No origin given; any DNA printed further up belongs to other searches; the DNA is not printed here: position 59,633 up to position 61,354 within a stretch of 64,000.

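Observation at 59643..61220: Low-GC islet with a solitary PD-(D/E)xK nuclease-domain protein inserted between gcvPB and the atp operon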

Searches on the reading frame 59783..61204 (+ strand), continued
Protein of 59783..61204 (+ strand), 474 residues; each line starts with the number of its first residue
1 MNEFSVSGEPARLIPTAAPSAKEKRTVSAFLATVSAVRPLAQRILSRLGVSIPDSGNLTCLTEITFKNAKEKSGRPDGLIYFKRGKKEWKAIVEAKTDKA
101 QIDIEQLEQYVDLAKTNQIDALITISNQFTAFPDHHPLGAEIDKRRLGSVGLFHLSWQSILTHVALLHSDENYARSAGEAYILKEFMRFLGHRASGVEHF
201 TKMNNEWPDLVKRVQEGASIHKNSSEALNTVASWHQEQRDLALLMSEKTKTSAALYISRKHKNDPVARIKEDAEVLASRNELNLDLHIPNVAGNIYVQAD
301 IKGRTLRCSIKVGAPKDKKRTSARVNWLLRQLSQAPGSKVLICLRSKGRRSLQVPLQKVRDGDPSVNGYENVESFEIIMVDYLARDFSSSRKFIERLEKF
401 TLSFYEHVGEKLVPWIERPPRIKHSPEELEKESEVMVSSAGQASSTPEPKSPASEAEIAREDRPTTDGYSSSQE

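Call 41: search_dna_similar(query=window:59783-61204:+, collection=plasmids, mode=protein, max_rows=25)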
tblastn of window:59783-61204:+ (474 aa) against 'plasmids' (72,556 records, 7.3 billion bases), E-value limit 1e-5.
Records with a match: 11; places in all: 11; records where one place covers at least 80% of the query: 7.
Best place of each record, by identity: <60% 11.
By first word of the organism name: Streptomyces 6; Rhodococcus 5.
By predicted mobility (MOB-suite, as given by PLSDB): non-mobilizable 7; mobilizable 4.
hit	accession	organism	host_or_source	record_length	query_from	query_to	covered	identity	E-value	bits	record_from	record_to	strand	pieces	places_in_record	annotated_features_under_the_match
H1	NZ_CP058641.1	Rhodococcus sp. ZPP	cell culture,soil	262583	9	434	90%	30.6%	2e-50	192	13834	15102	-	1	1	TerD family protein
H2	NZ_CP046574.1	Rhodococcus sp. WAY2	cell culture,bacterial consortium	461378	9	434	90%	30.6%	2e-50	192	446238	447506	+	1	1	TerD family protein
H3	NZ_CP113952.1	Rhodococcus sp. JS3073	culture,soil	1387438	9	435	90%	29.9%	6e-49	187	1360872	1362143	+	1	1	record has no annotation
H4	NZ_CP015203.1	Rhodococcus sp. 008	Skate,bacterial culture,renal tissue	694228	9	436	90%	28.9%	4e-43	170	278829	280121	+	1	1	TerD family protein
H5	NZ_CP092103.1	Rhodococcus qingshengii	soil,petroleum-contaminated soil, ...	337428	9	421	87%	29.1%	8e-43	169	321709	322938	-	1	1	TerD family protein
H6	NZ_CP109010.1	Streptomyces sp. NBC_00690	-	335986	11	399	82%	27.9%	1e-31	136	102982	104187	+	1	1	TerD family protein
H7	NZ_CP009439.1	Streptomyces glaucescens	soil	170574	11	408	84%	26.0%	9e-30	130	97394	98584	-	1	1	TerD family protein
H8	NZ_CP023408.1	Streptomyces fungicidicus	Pig,cell culture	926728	11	336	69%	28.6%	7e-30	131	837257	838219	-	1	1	TerD family protein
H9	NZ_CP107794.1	Streptomyces clavifer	-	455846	11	336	69%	28.3%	2e-30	132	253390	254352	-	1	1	TerD family protein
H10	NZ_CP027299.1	Streptomyces sp. SGAir0924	whole organism,air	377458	11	336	69%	27.4%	5e-30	131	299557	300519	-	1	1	TerD family protein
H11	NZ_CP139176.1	Streptomyces sp. CL7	soild,microorganism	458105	11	336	69%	27.4%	3e-28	126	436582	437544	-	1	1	TerD family protein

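Call 42: search_dna_similar(query=window:59783-61204:+, collection=phages, mode=protein, max_rows=15)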
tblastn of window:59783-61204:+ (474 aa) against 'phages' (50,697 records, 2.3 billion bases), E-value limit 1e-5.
No match.

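Call 43: get_annotated_region(hit=H1, flank=8000)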
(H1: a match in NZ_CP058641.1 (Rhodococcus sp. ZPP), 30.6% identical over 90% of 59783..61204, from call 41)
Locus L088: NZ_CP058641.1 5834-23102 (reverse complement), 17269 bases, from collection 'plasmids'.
description: Rhodococcus sp. ZPP plasmid pRZP3, complete sequence
organism: Rhodococcus sp. ZPP (NCBI taxid 2749906)
taxonomy: Bacteria; Actinomycetota; Actinomycetes; Mycobacteriales; Nocardiaceae; Rhodococcus; Rhodococcus sp. ZPP
host: -; source: cell culture,soil; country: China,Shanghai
typing (MOB-suite, as given by PLSDB): mobilizable; replicon rep_cluster_313; relaxase MOBP,MOBP
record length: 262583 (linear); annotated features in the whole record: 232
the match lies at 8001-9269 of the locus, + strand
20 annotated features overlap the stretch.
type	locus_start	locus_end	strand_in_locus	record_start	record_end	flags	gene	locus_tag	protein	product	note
CDS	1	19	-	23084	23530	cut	-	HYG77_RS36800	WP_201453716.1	hypothetical protein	-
CDS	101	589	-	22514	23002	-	-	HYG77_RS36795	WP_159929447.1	hypothetical protein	-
CDS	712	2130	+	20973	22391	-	-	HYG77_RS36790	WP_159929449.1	HAMP domain-containing sensor histidine kinase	GO:0007165 - signal transduction [Evidence IEA]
CDS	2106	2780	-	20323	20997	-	-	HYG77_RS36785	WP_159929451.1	response regulator transcription factor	GO:0000160 - phosphorelay signal transduction system [Evidence IEA]; GO:0006355 - regulation of DNA-templated ...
CDS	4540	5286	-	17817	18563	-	-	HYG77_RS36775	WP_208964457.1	RES family NAD+ phosphorylase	-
CDS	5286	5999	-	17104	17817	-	-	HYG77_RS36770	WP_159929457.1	hypothetical protein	-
CDS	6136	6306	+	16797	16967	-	-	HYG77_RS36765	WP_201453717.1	hypothetical protein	-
CDS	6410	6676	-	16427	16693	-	-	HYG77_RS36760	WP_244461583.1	hypothetical protein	-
CDS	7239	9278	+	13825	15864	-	-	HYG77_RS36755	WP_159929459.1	TerD family protein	GO:0006950 - response to stress [Evidence IEA]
CDS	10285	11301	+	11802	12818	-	-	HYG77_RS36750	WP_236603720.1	hypothetical protein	-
CDS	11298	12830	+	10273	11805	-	-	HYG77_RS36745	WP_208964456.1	ThiF family adenylyltransferase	-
CDS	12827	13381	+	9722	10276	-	-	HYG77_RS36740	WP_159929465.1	Mov34/MPN/PAD-1 family protein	-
CDS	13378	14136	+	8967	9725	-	-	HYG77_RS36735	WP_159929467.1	DUF6602 domain-containing protein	-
CDS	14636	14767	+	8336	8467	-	-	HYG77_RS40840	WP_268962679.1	hypothetical protein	-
CDS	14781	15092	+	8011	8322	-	-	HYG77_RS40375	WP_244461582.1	hypothetical protein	-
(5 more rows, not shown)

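Call 44: get_annotated_region(hit=H7, flank=8000)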
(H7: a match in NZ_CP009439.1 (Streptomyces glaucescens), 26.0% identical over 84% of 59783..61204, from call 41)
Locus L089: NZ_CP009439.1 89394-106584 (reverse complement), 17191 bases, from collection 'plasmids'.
description: Streptomyces glaucescens strain GLA.O plasmid pSglau1, complete sequence
organism: Streptomyces glaucescens (NCBI taxid 1907)
taxonomy: Bacteria; Actinomycetota; Actinomycetes; Kitasatosporales; Streptomycetaceae; Streptomyces; Streptomyces glaucescens
host: -; source: soil; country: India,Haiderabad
typing (MOB-suite, as given by PLSDB): mobilizable; replicon rep_cluster_1921,rep_cluster_1974; relaxase MOBF
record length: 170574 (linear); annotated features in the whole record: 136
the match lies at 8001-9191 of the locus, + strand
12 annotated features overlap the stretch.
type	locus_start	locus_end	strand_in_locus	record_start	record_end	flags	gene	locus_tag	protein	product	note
CDS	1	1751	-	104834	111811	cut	-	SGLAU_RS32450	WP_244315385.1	polymorphic toxin-type HINT domain-containing protein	-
CDS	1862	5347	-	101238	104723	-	-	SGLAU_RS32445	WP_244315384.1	LamG-like jellyroll fold domain-containing protein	-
CDS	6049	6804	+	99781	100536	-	-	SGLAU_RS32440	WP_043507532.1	hypothetical protein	-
CDS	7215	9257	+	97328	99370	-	-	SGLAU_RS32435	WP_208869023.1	TerD family protein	GO:0006950 - response to stress [Evidence IEA]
CDS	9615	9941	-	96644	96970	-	-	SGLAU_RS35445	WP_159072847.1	hypothetical protein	-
CDS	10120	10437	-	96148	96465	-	-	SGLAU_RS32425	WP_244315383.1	DUF6415 family natural product biosynthesis protein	-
CDS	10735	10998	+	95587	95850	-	-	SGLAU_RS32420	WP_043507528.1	hypothetical protein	-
CDS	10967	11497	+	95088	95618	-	-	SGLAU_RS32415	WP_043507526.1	DUF6879 family protein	-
CDS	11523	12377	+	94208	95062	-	-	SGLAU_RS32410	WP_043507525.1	helix-turn-helix transcriptional regulator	-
CDS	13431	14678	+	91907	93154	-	-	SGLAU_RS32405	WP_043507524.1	DUF6236 family protein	-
CDS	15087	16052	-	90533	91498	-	-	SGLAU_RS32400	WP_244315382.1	DUF3883 domain-containing protein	-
CDS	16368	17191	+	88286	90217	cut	-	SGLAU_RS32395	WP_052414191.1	DNA/RNA helicase domain-containing protein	-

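Call 45: search_protein_families(library=pfam, proteins=[L088:7239-9275:+, L089:7215-9254:+], max_evalue=0.1)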
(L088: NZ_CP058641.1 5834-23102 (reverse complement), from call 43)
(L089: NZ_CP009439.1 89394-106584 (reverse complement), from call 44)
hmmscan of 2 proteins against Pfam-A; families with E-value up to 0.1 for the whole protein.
L088:7239-9275:+ (679 aa): 2 families
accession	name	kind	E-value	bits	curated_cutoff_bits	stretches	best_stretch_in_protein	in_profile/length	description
PF02342.23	TerD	-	6.3e-47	159.9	25.3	1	5-171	4-187/187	TerD domain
PF15649.12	Tox-REase-7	-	0.034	14.9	25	1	315-372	24-76/84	Restriction endonuclease fold toxin 7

L089:7215-9254:+ (680 aa): 1 family
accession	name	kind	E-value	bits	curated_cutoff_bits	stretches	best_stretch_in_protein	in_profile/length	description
PF02342.23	TerD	-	1.1e-49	168.9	25.3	1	2-172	6-187/187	TerD domain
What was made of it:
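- TerD-fused homologues lie on actinobacterial linear plasmids next to RES toxin, ThiF/MPN and DUF3883 genes (calls 41, 43-45).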

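Call 56: find_related_loci(query=A1, collection=viral_contigs, flank=10000)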
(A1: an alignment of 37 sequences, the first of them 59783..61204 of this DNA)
Query A1 (474 aa) in viral_contigs; peptide patterns used: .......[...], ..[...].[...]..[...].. (x = any residue, [..] = any of these).
211 stretches matched a pattern; 2 encode a relative of the query (tblastn E <= 1e-3); 2 distinct loci.
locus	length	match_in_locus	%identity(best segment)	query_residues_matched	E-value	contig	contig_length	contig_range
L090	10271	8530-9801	40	3-423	2e-102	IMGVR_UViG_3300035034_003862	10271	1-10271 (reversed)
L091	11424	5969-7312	35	1-446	1e-76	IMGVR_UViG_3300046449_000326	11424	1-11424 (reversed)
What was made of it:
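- The family is almost absent from phages: 0 hits in 50,697 phage records (call 42) and 2 loci in 2.9 million viral contigs (call 56). The family is essentially absent from phages (calls 42, 56).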

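Call 57: find_related_loci(query=A1, collection=metagenome_contigs, flank=10000)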
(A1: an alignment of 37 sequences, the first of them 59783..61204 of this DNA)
Query A1 (474 aa) in metagenome_contigs; peptide patterns used: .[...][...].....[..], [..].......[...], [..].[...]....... (x = any residue, [..] = any of these).
565 stretches matched a pattern; 378 encode a relative of the query (tblastn E <= 1e-3); the best 80 are kept; 80 distinct loci.
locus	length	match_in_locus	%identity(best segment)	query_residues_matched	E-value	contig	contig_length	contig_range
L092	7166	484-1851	41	3-474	4e-114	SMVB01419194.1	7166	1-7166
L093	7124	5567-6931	43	1-451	1e-107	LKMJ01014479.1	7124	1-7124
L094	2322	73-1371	43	1-426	4e-111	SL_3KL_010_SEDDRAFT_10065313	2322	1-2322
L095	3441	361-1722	42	8-457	3e-107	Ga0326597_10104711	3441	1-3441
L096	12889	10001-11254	42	7-422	3e-105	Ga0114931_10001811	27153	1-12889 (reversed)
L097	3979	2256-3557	41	3-434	3e-105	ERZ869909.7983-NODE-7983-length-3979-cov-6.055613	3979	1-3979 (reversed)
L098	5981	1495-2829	40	7-448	1e-103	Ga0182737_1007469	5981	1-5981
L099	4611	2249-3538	41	7-433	5e-104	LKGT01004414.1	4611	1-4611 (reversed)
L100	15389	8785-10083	42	3-431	3e-103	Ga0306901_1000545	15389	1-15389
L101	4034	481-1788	41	3-434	8e-104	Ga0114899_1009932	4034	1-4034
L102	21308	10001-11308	41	3-434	1e-102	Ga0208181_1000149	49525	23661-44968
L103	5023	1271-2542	42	1-422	4e-103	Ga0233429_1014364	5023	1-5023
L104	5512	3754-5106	41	1-460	2e-101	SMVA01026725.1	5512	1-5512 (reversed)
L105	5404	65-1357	43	3-424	1e-101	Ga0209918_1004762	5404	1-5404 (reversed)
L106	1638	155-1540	39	3-468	1e-108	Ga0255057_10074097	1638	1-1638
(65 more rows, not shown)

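Call 62: search_protein_families(library=padloc, alignment_id=A3, max_evalue=1e-8)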
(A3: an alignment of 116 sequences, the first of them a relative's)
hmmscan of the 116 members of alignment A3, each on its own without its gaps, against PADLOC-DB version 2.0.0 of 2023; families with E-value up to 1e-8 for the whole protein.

A. member 1, L001:6487-7890:+ (468 aa): 0 families

B. families by the number of members that match (of 116 scanned): 112 families (the first 25 are shown)
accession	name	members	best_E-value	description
PDLC05009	PDC-S37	4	0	-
PDLC02194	Hhe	4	4.7e-280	-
PDLC03924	MkoC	4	3.9e-57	-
PDLC03920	MkoA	4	1.3e-52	-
PDLC03921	MkoA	4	1.5e-40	-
PDLC04135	mad3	3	9.8e-26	mads_3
PDLC04140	mad8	3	6.9e-11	mads_8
PDLC02979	AriA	2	2.8e-22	-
PDLC02980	AriA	2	1.8e-16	-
PDLC04134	mad2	2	2.2e-15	mads_2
PDLC04164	AriA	2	1.3e-11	-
PDLC04094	SIR2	1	1.9e-156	-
PDLC04093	SIR2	1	1.5e-103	-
PDLC03267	MTase_II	1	1.3e-87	Type II methyltransferase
PDLC02220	Tmn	1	1.1e-83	-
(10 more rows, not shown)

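Call 63: search_protein_families(library=pfam, alignment_id=A3, max_evalue=0.00001)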
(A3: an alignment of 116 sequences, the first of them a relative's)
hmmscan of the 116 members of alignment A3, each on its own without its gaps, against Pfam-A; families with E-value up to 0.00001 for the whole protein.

A. member 1, L001:6487-7890:+ (468 aa): 7 families
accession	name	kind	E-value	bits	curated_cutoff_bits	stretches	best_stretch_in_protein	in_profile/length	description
PF07992.20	Pyr_redox_2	-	3.3e-51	174.9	26.1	1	5-322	1-290/291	Pyridine nucleotide-disulphide oxidoreductase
PF02852.28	Pyr_redox_dim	-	4e-18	66.1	25.3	1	343-451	1-109/110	Pyridine nucleotide-disulphide oxidoreductase, dimerisation domain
PF13738.12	Pyr_redox_3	-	1e-15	58.2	30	1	9-307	2-305/305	Pyridine nucleotide-disulphide oxidoreductase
PF00070.33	Pyr_redox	-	3.2e-12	47.2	22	1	174-250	1-80/82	Pyridine nucleotide-disulphide oxidoreductase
PF12831.13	FAD_oxidored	-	8.3e-07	29.1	27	1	6-143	1-146/416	FAD dependent oxidoreductase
PF13434.12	Lys_Orn_oxgnase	-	8.3e-07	28.9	21.3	1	119-209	130-227/339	L-lysine 6-monooxygenase/L-ornithine 5-monooxygenase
PF00890.30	FAD_binding_2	-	6.9e-06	26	20.4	0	6-37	1-32/414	FAD binding domain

B. families by the number of members that match (of 116 scanned): 94 families (the first 25 are shown)
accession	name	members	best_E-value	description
PF18741.7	MTES_1575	4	1e-36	REase_MTES_1575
PF13087.12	AAA_12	4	4.6e-33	AAA domain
PF13086.12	AAA_11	4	8.9e-22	AAA domain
PF13245.12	AAA_19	4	3.1e-14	AAA domain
PF13604.12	AAA_30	4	4.3e-11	AAA domain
PF13195.11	DUF4011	3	8.2e-51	Protein of unknown function (DUF4011)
PF01936.24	NYN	3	5.7e-36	NYN domain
PF00520.37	Ion_trans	3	2.7e-33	Ion transport protein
PF00005.33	ABC_tran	3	7.4e-32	ABC transporter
PF07885.22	Ion_trans_2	3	1.2e-17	Ion channel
PF13304.12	AAA_21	3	3.2e-14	AAA domain, putative AbiEii toxin, Type IV TA system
PF12872.13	OST-HTH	3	4.7e-14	OST-HTH/LOTUS domain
PF01642.28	MM_CoA_mutase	2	1.6e-135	Methylmalonyl-CoA mutase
PF00990.26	GGDEF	2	2.1e-36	Diguanylate cyclase, GGDEF domain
PF13175.12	AAA_15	2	4.4e-21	AAA ATPase domain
PF04471.18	Mrr_cat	1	9.6e-34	Restriction endonuclease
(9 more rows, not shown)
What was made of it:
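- Specific defence genes are found among the 116 ±1 neighbours: Hhe-like in 4, AriA in 2, and SIR2, Tmn, PD-Lambda-5, NACHT/iREase, YobI and Mrr in 1 each (calls 62, 63).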

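Call 73: search_solved_structures(query=A1, max_evalue=10, show_alignments=2)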
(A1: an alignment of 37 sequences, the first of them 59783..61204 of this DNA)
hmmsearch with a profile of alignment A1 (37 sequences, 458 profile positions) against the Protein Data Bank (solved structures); distinct sequences matched with E-value up to 10: 2.
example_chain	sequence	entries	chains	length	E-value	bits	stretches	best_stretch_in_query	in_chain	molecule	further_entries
6zu9_r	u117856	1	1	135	0.46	12.2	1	244-285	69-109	Eukaryotic translation initiation factor 3 subunit G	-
4u1e_G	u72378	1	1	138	0.48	12.1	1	244-285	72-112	Eukaryotic translation initiation factor 3 subunit G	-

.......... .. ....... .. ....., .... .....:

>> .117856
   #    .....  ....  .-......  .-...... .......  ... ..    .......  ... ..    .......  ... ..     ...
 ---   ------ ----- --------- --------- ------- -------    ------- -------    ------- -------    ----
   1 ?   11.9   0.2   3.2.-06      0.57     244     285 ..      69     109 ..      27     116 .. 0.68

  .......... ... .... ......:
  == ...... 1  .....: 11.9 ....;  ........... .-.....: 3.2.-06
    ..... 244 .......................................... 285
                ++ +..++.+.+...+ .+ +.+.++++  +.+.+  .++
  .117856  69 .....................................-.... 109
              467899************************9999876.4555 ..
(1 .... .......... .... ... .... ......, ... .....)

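Call 75: find_encoding_contigs(protein=P0085, flank=8000, max_places=1)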
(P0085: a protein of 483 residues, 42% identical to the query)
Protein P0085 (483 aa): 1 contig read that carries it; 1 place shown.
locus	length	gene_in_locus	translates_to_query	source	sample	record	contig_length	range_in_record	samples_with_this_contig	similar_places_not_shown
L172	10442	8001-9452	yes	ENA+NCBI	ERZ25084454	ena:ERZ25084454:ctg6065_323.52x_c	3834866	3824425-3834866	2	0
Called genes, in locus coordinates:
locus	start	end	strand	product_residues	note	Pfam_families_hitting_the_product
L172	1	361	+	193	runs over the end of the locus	PF09335:VTT_dom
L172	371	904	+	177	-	PF02600:DsbB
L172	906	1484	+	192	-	PF03232:COQ7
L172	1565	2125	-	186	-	PF01844:HNH, PF14279:HNH_5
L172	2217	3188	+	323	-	PF00749:tRNA-synt_1c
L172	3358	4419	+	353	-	PF01757:Acyl_transf_3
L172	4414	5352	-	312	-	PF03547:Mem_trans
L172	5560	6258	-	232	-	-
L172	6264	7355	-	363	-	-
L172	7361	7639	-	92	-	-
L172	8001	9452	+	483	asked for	-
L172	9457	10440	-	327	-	?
